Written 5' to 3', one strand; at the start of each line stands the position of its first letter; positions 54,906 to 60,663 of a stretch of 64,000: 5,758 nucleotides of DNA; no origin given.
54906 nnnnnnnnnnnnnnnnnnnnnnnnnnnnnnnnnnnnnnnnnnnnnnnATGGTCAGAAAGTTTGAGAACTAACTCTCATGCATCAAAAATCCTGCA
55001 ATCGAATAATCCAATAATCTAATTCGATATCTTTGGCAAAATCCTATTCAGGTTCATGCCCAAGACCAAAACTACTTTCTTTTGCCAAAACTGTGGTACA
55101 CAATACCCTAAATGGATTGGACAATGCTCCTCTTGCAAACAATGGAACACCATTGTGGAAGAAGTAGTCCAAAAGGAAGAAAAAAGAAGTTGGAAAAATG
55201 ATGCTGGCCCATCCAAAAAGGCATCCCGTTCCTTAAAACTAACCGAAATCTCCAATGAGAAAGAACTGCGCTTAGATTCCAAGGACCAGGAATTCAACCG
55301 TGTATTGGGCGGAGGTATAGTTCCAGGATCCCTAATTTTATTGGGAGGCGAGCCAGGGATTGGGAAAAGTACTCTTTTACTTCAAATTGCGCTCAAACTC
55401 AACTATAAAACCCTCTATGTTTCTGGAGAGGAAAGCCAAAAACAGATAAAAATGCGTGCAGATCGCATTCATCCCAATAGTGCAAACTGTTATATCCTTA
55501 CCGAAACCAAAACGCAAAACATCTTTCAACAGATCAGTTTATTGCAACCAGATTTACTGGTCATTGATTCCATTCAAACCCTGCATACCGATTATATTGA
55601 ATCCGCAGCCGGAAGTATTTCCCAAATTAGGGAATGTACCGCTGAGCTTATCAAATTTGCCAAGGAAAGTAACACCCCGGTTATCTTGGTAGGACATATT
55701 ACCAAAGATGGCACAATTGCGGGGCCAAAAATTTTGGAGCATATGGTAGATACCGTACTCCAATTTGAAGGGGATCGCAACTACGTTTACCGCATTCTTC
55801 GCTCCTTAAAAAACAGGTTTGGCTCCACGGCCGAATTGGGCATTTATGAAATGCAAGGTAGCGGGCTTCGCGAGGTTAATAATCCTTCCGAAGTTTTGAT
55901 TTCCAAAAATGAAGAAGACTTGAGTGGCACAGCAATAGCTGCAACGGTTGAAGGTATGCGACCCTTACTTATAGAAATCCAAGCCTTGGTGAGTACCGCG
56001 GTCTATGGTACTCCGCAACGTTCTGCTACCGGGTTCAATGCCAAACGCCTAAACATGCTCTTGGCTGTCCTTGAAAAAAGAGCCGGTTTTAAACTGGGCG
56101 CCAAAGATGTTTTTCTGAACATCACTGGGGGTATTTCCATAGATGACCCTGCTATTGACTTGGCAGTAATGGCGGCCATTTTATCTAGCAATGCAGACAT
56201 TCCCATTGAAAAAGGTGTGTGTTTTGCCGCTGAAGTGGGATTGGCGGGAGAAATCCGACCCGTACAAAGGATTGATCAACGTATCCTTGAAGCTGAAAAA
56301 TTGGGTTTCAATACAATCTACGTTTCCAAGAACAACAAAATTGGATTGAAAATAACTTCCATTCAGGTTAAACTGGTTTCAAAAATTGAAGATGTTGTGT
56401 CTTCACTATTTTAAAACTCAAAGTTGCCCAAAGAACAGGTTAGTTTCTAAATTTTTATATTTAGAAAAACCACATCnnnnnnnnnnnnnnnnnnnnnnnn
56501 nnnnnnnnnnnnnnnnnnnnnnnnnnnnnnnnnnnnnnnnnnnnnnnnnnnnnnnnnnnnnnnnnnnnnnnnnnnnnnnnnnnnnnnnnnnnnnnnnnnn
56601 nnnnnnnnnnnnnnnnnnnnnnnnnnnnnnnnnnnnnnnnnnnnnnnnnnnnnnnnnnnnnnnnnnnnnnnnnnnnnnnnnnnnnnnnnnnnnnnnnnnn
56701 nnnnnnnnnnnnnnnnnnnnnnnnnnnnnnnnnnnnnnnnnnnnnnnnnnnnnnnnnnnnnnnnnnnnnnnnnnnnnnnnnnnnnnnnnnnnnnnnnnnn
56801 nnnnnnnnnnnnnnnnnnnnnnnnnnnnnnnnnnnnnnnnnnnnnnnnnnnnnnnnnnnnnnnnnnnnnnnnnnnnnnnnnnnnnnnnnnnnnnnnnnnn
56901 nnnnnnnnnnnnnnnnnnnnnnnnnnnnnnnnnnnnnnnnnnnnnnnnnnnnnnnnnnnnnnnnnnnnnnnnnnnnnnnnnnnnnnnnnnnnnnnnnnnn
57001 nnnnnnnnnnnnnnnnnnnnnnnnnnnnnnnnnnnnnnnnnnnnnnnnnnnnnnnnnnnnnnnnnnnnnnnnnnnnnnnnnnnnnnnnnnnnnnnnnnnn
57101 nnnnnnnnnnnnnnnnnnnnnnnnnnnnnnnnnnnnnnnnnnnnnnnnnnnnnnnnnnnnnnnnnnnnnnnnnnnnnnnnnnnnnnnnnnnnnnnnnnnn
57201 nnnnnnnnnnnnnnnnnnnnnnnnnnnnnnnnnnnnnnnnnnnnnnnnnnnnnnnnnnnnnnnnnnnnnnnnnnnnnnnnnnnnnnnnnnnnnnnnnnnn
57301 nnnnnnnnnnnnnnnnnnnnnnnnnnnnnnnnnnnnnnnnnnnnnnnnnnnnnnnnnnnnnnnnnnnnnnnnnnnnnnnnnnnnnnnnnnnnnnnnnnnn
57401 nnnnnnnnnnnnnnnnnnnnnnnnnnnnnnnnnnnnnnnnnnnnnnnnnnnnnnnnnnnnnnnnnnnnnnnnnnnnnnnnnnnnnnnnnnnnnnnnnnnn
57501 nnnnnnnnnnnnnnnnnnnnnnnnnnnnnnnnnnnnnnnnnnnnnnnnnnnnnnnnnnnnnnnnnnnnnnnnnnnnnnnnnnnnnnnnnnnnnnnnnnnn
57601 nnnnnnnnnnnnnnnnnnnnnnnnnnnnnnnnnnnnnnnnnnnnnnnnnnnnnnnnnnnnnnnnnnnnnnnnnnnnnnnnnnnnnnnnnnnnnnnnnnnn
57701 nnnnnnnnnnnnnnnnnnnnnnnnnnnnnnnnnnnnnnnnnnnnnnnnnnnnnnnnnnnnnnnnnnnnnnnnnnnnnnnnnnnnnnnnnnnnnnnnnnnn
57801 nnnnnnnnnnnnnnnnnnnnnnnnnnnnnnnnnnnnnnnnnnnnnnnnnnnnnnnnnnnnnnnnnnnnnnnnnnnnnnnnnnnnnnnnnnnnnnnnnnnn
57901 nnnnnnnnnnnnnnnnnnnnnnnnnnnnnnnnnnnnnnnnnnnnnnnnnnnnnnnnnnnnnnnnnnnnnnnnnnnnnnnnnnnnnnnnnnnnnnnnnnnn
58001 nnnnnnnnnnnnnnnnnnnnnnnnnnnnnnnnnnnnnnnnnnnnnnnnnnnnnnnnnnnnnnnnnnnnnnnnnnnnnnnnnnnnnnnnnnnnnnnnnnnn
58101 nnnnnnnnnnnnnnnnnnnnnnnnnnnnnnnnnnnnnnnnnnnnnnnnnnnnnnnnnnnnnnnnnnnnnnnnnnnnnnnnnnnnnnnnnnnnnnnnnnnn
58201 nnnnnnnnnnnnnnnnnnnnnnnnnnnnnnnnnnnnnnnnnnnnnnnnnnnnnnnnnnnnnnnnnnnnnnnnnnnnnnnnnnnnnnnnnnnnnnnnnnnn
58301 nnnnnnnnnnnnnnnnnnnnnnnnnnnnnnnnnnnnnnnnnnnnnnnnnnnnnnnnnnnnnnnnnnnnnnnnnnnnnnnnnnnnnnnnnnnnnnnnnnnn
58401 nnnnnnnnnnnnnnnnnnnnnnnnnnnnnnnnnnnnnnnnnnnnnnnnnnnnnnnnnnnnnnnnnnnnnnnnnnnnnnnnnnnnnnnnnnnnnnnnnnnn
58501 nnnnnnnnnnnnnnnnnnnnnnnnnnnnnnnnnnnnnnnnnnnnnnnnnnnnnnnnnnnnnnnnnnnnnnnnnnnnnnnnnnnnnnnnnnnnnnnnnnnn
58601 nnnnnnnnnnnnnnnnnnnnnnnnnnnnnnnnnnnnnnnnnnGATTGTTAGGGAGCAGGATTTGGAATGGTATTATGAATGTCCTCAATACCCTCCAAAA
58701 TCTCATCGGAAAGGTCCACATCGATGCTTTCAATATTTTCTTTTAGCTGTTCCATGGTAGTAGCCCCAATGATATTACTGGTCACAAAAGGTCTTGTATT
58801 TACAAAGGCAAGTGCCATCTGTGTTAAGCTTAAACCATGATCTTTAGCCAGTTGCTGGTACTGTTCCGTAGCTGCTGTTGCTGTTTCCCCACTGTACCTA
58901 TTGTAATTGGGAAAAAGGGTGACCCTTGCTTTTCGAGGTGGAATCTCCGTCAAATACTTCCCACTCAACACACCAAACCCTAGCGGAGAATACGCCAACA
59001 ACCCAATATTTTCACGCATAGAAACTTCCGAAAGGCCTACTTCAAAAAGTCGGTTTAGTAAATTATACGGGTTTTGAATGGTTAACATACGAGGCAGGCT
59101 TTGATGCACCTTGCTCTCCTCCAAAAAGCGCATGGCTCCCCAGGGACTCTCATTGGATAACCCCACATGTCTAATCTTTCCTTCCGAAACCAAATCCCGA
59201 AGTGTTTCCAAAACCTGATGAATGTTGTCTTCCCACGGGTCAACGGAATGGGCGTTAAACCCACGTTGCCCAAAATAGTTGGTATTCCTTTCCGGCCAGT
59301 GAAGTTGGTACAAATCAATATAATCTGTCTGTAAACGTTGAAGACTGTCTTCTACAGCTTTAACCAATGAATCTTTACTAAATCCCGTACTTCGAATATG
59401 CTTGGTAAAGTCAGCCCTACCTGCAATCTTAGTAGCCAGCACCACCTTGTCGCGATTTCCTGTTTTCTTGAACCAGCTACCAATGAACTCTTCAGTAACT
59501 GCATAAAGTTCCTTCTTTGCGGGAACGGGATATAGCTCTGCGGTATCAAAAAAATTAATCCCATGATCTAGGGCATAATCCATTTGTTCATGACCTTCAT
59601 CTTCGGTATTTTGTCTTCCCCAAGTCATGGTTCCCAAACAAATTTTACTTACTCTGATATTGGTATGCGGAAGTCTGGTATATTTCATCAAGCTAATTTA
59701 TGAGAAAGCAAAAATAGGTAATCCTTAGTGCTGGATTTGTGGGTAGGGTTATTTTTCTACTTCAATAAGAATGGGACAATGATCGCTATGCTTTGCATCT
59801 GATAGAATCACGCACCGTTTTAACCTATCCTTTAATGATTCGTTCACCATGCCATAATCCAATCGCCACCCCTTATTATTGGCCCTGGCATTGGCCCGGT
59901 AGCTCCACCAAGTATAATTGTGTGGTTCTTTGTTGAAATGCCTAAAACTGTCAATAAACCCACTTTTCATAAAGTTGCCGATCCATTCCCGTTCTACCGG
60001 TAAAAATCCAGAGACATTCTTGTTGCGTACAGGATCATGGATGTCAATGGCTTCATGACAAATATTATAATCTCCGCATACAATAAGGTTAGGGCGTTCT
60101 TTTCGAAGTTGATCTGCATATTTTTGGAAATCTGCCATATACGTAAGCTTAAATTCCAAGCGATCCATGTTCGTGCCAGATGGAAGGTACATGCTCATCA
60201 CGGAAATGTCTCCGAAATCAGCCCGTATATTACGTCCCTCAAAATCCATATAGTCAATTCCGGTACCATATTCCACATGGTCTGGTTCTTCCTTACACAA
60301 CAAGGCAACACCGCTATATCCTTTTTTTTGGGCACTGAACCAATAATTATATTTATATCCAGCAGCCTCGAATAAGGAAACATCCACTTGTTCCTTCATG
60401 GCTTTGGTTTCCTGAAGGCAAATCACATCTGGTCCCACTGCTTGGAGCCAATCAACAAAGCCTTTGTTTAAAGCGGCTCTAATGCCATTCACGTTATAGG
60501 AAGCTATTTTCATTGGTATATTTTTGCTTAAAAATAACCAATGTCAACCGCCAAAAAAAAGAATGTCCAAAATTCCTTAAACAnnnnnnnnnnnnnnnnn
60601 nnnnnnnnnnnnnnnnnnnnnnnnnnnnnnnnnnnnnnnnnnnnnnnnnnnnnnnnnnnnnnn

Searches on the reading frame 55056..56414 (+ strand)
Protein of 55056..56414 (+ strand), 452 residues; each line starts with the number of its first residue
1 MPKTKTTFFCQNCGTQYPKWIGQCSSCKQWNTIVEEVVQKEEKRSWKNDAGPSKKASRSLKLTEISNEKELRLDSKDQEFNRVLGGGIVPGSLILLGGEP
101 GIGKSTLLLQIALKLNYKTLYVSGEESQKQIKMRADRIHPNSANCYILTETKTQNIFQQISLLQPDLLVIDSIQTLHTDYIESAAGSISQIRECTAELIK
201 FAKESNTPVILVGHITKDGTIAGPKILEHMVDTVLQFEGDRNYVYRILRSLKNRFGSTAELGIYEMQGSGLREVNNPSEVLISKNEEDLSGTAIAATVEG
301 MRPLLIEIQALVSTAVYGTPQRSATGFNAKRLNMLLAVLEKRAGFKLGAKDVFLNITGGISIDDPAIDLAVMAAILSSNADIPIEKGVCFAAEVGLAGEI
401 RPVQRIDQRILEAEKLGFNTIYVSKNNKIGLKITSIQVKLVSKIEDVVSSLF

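Call 106: search_protein_families(library=pfam, proteins=[window:55056-56414:+], max_evalue=0.000001)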
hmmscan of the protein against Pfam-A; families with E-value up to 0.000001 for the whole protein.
window:55056-56414:+ (452 aa): 7 families
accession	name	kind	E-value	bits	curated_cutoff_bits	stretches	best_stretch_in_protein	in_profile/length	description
PF06745.19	ATPase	-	7.7e-13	48.8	26.6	1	79-254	7-206/231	KaiC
PF13481.12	AAA_25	-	2.4e-12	47.3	27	1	70-219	12-194/195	AAA domain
PF18073.7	Zn_ribbon_LapB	-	8e-10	38.7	25.7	1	10-35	3-28/28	Rubredoxin metal binding domain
PF03796.21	DnaB_C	-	3.4e-09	36.9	27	0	86-135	14-67/255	DnaB-like helicase C terminal domain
PF13541.12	ChlI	-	5e-09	36.6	27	1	328-427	25-121/121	Subunit ChlI of Mg-chelatase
PF05362.19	Lon_C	-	6.1e-08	32.9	21.1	1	357-449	102-200/205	Lon protease (S16) C-terminal proteolytic domain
PF00004.35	AAA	-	1.9e-07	32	21.2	1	94-213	1-106/131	ATPase family associated with various cellular activities (AAA)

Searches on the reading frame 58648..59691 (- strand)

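Call 106: search_protein_families(library=pfam, proteins=[window:58648-59691:-], max_evalue=0.000001)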
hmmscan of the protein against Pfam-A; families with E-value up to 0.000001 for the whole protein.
window:58648-59691:- (347 aa): 1 family
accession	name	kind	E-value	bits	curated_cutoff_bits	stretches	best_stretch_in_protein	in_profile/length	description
PF00248.27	Aldo_ket_red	-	2.2e-69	234.2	24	1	16-338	1-289/291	Aldo/keto reductase family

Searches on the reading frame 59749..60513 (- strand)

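Call 106: search_protein_families(library=pfam, proteins=[window:59749-60513:-], max_evalue=0.000001)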
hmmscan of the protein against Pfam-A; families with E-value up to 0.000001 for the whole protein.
window:59749-60513:- (254 aa): 1 family
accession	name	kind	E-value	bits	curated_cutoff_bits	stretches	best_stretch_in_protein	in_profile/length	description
PF03372.29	Exo_endo_phos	-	3.4e-29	102.5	24.5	1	4-236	1-215/225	Endonuclease/Exonuclease/phosphatase family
